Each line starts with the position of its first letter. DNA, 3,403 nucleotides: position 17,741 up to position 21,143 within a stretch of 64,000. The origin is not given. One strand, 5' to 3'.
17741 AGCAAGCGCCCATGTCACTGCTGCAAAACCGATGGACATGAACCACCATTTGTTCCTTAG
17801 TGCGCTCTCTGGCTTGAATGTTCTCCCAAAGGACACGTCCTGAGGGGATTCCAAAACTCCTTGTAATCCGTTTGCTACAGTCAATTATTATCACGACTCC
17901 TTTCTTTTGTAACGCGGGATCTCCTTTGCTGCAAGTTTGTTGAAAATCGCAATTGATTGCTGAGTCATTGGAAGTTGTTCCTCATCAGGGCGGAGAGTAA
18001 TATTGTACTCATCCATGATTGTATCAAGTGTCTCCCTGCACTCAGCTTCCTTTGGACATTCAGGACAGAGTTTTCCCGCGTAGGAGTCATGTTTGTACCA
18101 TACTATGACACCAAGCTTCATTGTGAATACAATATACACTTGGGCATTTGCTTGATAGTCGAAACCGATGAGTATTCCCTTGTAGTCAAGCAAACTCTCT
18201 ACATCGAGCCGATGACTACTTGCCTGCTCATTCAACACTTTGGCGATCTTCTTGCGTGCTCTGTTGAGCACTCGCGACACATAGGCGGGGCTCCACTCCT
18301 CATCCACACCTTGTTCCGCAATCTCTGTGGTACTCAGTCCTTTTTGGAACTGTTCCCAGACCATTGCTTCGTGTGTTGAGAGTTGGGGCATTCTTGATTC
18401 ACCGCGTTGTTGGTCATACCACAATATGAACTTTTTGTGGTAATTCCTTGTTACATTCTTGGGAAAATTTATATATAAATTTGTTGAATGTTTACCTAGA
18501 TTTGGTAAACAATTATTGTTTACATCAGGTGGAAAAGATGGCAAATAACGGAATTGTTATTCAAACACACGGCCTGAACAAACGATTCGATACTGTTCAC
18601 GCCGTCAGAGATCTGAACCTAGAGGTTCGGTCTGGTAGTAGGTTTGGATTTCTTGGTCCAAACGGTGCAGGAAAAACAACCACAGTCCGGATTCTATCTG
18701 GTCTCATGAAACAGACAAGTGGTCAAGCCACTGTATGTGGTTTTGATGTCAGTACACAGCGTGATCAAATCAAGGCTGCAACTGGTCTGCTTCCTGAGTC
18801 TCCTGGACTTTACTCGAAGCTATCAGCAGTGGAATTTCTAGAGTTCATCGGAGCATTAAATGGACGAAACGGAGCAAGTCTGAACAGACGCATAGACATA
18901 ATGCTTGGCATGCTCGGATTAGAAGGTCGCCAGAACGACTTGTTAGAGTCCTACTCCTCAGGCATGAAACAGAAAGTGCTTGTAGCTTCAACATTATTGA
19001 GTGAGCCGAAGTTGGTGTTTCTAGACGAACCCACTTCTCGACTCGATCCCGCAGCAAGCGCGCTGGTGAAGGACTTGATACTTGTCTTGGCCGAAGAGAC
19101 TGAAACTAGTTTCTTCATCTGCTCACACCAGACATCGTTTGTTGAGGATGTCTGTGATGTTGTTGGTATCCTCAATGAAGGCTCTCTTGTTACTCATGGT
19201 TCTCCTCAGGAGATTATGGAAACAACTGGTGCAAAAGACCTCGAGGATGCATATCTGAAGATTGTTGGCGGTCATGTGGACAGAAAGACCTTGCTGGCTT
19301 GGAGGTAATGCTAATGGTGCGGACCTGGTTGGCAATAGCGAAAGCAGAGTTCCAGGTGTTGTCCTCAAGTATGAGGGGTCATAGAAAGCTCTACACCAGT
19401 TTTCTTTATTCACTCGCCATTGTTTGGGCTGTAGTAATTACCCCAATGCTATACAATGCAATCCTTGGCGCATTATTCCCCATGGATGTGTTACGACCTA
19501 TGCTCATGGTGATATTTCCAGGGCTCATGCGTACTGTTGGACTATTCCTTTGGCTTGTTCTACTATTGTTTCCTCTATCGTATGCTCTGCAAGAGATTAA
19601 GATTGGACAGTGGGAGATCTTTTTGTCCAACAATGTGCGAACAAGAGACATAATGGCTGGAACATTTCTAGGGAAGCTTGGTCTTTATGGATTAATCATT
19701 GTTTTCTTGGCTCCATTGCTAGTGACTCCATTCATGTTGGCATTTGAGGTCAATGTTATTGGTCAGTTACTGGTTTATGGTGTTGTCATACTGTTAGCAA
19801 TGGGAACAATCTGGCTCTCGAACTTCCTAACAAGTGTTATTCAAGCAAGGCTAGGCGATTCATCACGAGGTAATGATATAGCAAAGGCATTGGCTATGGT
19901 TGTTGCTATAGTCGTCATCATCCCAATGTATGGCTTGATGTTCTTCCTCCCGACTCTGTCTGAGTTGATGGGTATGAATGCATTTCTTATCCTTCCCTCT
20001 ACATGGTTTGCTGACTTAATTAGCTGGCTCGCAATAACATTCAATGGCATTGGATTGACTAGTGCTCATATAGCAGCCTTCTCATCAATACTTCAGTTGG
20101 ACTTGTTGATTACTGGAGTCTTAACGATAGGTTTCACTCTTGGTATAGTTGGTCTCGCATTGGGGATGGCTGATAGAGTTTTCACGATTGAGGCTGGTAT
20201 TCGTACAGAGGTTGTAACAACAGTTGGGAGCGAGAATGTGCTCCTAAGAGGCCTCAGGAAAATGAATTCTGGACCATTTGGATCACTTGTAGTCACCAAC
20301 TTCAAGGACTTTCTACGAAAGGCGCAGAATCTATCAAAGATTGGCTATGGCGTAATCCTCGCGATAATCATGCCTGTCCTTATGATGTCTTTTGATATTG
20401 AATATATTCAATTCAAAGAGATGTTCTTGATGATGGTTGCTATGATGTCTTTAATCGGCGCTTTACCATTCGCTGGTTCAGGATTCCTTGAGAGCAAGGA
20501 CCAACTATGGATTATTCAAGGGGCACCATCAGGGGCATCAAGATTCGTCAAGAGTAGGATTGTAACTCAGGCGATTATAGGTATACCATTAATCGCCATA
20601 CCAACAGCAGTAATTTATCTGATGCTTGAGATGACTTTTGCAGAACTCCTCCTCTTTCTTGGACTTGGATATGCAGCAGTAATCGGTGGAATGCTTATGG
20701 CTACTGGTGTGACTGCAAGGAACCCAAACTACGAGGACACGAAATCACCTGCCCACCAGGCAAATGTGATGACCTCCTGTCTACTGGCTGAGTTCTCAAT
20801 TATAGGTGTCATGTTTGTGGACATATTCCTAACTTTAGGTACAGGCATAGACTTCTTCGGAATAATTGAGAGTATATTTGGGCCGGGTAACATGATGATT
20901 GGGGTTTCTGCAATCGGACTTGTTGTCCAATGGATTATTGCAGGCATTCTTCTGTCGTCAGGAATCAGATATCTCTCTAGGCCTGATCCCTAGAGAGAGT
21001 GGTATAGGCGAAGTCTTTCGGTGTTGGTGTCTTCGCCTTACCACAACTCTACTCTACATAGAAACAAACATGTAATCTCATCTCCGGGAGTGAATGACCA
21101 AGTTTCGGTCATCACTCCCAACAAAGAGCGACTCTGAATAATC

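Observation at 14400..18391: Operon of four paralogous bacterial-type PH-domain membrane proteins with interleaved micro-TM ORFs behind a Tfx-like regulator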

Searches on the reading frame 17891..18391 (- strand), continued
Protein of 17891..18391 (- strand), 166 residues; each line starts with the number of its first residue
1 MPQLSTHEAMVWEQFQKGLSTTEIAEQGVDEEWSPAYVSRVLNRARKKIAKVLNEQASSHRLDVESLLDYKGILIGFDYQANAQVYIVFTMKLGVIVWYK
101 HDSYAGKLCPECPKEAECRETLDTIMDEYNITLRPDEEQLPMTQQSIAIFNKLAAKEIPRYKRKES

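Call 57: find_encoding_contigs(protein=P0231, flank=6000, max_places=3)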
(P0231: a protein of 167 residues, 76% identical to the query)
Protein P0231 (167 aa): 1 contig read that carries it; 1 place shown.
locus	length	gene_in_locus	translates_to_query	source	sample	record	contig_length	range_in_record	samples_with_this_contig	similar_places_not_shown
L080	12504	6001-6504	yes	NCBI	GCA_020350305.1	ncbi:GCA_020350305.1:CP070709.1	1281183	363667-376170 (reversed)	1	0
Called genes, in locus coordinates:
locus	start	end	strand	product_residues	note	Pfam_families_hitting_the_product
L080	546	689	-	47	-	-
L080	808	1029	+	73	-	-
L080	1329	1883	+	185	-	PF03063:Prismane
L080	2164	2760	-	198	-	PF04079:SMC_ScpB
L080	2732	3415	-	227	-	PF02616:SMC_ScpA (faint)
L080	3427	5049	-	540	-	PF02463:SMC_N, PF13304:AAA_21 (weak)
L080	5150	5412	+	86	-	-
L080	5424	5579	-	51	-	-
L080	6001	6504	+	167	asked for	-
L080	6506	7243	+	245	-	PF03703:bPH_2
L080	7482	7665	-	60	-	-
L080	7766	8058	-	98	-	PF04414:tRNA_deacylase (weak)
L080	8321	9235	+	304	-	PF02729:OTCace_N, PF00185:OTCace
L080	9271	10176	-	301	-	PF02881:SRP54_N (weak), PF13401:AAA_22 (faint), PF13604:AAA_30 (weak), PF00448:SRP54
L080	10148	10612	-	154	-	PF02996:Prefoldin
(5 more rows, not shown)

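Call 60: find_homologous_proteins(query=P0256, max_evalue=0.001)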
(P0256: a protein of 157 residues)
Query P0256 (157 aa): 2 proteins with E <= 0.001 among 17 candidates.
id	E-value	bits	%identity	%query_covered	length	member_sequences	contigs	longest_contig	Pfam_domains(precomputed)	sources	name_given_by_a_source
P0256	1.7e-98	345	100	100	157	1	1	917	-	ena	-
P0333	2.6e-66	240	67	99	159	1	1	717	-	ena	-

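Call 61: find_encoding_contigs(protein=P0259, flank=4000, max_places=3)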
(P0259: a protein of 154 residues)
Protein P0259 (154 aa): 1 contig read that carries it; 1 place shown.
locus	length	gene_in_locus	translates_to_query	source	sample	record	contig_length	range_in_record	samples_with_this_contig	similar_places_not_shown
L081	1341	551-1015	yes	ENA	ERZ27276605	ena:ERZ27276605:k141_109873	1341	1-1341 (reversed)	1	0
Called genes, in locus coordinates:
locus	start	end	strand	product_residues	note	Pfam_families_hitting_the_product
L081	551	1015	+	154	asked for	-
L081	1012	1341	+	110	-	?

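Call 64: find_encoding_contigs(protein=P0271, flank=4000, max_places=3)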
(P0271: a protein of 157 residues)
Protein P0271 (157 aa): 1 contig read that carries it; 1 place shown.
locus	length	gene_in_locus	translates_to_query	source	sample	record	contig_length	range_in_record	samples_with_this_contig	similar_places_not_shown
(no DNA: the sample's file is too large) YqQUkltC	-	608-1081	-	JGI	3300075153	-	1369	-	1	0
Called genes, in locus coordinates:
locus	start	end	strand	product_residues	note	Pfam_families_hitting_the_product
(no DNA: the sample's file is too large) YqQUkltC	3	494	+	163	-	?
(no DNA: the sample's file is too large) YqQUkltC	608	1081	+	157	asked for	-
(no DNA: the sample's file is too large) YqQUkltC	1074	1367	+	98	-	?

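Call 65: find_encoding_contigs(protein=P0263, flank=4000, max_places=3)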
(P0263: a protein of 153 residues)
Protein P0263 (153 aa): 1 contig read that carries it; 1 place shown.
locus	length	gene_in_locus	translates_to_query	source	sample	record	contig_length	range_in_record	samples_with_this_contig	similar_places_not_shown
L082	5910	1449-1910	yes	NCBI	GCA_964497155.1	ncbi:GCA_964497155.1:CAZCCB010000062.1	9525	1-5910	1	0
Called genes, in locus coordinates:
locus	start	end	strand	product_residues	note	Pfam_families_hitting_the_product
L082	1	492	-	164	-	?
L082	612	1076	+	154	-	-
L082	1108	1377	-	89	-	-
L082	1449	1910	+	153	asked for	-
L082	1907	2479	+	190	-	PF10882:bPH_5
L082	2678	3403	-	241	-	PF02517:Rce1-like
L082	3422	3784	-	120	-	PF18765:Polbeta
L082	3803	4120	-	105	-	PF01934:HepT-like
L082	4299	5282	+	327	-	PF02423:OCD_Mu_crystall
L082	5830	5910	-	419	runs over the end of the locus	PF13173:AAA_14, PF13635:DUF4143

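Call 68: find_encoding_contigs(protein=P0294, flank=4000, max_places=3)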
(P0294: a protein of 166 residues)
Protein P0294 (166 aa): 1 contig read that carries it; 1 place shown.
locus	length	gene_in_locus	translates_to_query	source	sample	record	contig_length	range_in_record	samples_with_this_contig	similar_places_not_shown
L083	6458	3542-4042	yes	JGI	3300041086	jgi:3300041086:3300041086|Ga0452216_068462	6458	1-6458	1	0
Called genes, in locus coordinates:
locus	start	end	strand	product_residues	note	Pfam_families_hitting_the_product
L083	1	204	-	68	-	?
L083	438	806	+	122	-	PF01741:MscL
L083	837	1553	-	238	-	-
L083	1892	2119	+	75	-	-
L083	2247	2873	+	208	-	PF04140:ICMT (weak), PF04191:PEMT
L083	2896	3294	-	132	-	PF21473:OB_Ssb-like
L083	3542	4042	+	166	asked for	-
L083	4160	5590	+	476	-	PF07690:MFS_1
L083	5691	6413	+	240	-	PF02586:SRAP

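Call 69: find_encoding_contigs(protein=P0257, flank=4000, max_places=3)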
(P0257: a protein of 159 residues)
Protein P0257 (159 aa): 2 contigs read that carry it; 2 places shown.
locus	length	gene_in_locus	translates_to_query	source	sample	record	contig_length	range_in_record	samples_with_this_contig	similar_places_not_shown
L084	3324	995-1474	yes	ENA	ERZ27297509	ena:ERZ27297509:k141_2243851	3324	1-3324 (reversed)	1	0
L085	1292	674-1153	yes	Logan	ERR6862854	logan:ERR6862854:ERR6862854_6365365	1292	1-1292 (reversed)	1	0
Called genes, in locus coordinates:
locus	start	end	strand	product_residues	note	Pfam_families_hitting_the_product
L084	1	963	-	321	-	?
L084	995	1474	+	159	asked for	-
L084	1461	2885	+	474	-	PF01011:PQQ (faint), PF13570:Beta-prop_ACSF4, PF25293:Beta-prop_EMC1_N (faint), PF13360:PQQ_2, PF13570:Beta-prop_ACSF4 (weak)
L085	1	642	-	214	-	?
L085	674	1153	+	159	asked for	-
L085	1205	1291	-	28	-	?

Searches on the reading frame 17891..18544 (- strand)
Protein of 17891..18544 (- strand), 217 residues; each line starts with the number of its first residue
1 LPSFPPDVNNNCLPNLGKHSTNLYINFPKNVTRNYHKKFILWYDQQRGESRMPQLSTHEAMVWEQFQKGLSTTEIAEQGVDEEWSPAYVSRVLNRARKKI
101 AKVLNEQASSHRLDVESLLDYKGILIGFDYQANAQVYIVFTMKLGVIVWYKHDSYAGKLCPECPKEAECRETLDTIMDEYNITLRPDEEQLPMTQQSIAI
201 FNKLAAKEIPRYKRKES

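Call 3: search_protein_families(library=pfam, proteins=[window:17891-18544:-], max_evalue=1)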
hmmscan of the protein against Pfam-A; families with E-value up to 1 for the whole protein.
window:17891-18544:- (217 aa): 0 families

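Call 4: search_protein_families(library=ncbifam, proteins=[window:17891-18544:-], max_evalue=1)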
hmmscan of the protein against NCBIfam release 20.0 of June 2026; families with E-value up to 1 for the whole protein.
window:17891-18544:- (217 aa): 0 families

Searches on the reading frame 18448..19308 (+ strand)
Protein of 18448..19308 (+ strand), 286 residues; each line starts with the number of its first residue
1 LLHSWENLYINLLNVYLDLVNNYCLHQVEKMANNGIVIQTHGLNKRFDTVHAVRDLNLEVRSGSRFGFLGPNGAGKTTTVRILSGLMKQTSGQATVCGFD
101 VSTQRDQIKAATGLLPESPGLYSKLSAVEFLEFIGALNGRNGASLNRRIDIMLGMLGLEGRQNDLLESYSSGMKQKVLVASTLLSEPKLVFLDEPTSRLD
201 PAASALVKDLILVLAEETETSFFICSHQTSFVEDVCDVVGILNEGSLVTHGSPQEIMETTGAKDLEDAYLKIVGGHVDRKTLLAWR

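Call 3: search_protein_families(library=pfam, proteins=[window:18448-19308:+], max_evalue=1)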
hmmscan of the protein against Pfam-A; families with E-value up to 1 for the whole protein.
window:18448-19308:+ (286 aa): 11 families
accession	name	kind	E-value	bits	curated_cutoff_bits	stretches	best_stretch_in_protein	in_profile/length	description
PF00005.33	ABC_tran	-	9.2e-26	91.5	25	1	54-197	2-137/137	ABC transporter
PF13304.12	AAA_21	-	1.2e-11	45.7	27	2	154-232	223-303/304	AAA domain, putative AbiEii toxin, Type IV TA system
PF02463.25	SMC_N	-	0.0021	17.9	40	1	180-243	152-213/220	RecF/RecN/SMC N terminal domain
PF13166.12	AAA_13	-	0.0027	16.9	36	1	70-101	23-55/713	AAA domain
PF16575.11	CLP1_P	-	0.026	14.8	26.6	0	70-102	1-33/188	mRNA cleavage and polyadenylation factor CLP1 P-loop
PF00448.28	SRP54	-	0.034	14.2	22.7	1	68-101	6-39/196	SRP54-type protein, GTPase domain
PF00004.35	AAA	-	0.082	13.8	21.2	1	68-105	3-35/131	ATPase family associated with various cellular activities (AAA)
PF13191.12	AAA_16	-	0.11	13.4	32.6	1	59-208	18-153/167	AAA ATPase domain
PF13476.12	AAA_23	-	0.13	13.3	27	1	55-81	12-37/201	AAA domain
PF13604.12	AAA_30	-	0.22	11.7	27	1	69-97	24-50/191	AAA domain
PF12775.13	AAA_7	-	0.25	11.3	25.8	1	48-108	18-78/181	P-loop containing dynein motor region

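Call 4: search_protein_families(library=ncbifam, proteins=[window:18448-19308:+], max_evalue=1)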
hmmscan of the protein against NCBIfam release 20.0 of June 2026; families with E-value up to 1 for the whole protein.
window:18448-19308:+ (286 aa): 196 families (the best 25 are shown)
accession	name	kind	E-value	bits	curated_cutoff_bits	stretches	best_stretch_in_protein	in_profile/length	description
TIGR01188.1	drrA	subfamily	4.3e-61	206.8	312.45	1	45-266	1-221/302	daunorubicin resistance ABC transporter, ATP-binding protein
NF033858.1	ABC2_perm_RbbA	equivalog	7.9e-48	163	1050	1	6-274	234-502/909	ribosome-associated ATPase/putative transporter RbbA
TIGR03522.1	GldA_ABC_ATP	equivalog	3.3e-44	151.5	402.6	1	38-260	3-223/301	gliding motility-associated ABC transporter ATP-binding subunit GldA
TIGR03864.1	PQQ_ABC_ATP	hypoth_equivalog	2.6e-40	138.4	302.25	1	38-271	2-234/236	ABC transporter, ATP-binding subunit, PQQ-dependent alcohol dehydrogenase system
TIGR03740.1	galliderm_ABC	subfamily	2.7e-40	138.4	309.75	1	39-272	2-221/223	lantibiotic protection ABC transporter ATP-binding subunit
NF010060.0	PRK13537.1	equivalog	1.5e-37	129.2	521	1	30-264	8-241/314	nodulation factor ABC transporter ATP-binding protein NodI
TIGR04406.1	LPS_export_lptB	equivalog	6.9e-34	117.2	240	1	38-264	2-230/239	LPS export ABC transporter ATP-binding protein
NF010059.0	PRK13536.1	equivalog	6.5e-32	110.6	549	1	29-262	35-268/342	nodulation factor ABC transporter ATP-binding protein NodI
TIGR01288.1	nodI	equivalog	1.2e-30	106.6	424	1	36-263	3-229/303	nodulation factor ABC transporter ATP-binding protein NodI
TIGR03269.1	met_CoM_red_A2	equivalog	1.6e-30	106.1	517.1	1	14-260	258-519/530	methyl coenzyme M reductase system, component A2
TIGR00968.1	3a0106s01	subfamily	1.9e-30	106.1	342.75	1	39-260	2-222/237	sulfate ABC transporter ATP-binding protein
TIGR03265.1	PhnT2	equivalog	9.1e-30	104.1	457.7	1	38-259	5-225/353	putative 2-aminoethylphosphonate ABC transporter ATP-binding protein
TIGR04520.1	ECF_ATPase_1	equivalog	3.2e-29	102.2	315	1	46-260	9-227/269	energy-coupling factor transporter ATPase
TIGR04521.1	ECF_ATPase_2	equivalog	1e-28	100.2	330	1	50-260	18-236/279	energy-coupling factor transporter ATPase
NF007027.0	PRK09493.1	equivalog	1.2e-28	100.1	379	1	38-267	2-234/240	glutamine ABC transporter ATP-binding protein GlnQ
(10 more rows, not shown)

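Call 47: search_protein_families(library=padloc, proteins=[window:18538-19308:+], max_evalue=0.01)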
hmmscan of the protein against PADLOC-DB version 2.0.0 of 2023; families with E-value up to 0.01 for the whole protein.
window:18538-19308:+ (256 aa): 16 families
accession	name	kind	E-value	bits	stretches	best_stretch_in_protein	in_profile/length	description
PDLC04135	mad3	-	3e-22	77.7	2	128-236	253-366/374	mads_3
PDLC02980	AriA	-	8.5e-12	43.6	1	129-202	228-303/304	-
PDLC04140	mad8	-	5.9e-08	30.6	1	16-172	10-207/314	mads_8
PDLC04214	HEC-02A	-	1.4e-06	25.9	1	147-198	228-278/338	-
PDLC04213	HEC-02A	-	0.00029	18.5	0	148-199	223-273/337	-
PDLC02335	AbiLi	-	0.00052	17.2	0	135-202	175-241/326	AbiLi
PDLC02914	ATPase-Toprim_I-B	-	0.00065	17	0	153-204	199-250/443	-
PDLC04236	PDC-M01A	-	0.0011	16.2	0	131-187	221-281/388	-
PDLC04235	PDC-M01A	-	0.0012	15.8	0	131-187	342-402/510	-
PDLC04707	PDC-M55A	-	0.0024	14.9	1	156-201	303-348/421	-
PDLC04148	HEC-03B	-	0.0028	14.8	0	151-199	333-381/458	-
PDLC03878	NsnB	-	0.0031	15.3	0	146-203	226-282/345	-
PDLC04182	HEC-01A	-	0.0047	13.9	0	132-205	278-354/406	-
PDLC04175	HEC-01A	-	0.0049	14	0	152-189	262-301/363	-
PDLC04164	AriA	-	0.0088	13.6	0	136-200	169-234/253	-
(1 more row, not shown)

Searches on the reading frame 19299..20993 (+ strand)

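Call 3: search_protein_families(library=pfam, proteins=[window:19299-20993:+], max_evalue=1)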
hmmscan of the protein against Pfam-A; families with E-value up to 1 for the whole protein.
window:19299-20993:+ (564 aa): 1 family
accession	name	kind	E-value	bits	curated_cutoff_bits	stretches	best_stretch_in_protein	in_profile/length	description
PF18303.6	Saf_2TM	-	0.12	12.7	29.5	1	266-341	63-132/152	SAVED-fused 2TM effector domain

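Call 4: search_protein_families(library=ncbifam, proteins=[window:19299-20993:+], max_evalue=1)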
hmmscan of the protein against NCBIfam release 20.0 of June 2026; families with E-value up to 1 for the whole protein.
window:19299-20993:+ (564 aa): 1 family
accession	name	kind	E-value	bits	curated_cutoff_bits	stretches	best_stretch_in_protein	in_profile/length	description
NF002567.0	PRK02201.1-2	equivalog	0.23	10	452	1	323-376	396-451/651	membrane protein insertase YidC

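Call 47: search_protein_families(library=padloc, proteins=[window:19299-20993:+], max_evalue=0.01)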
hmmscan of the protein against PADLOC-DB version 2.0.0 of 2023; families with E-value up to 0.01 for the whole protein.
window:19299-20993:+ (564 aa): 0 families
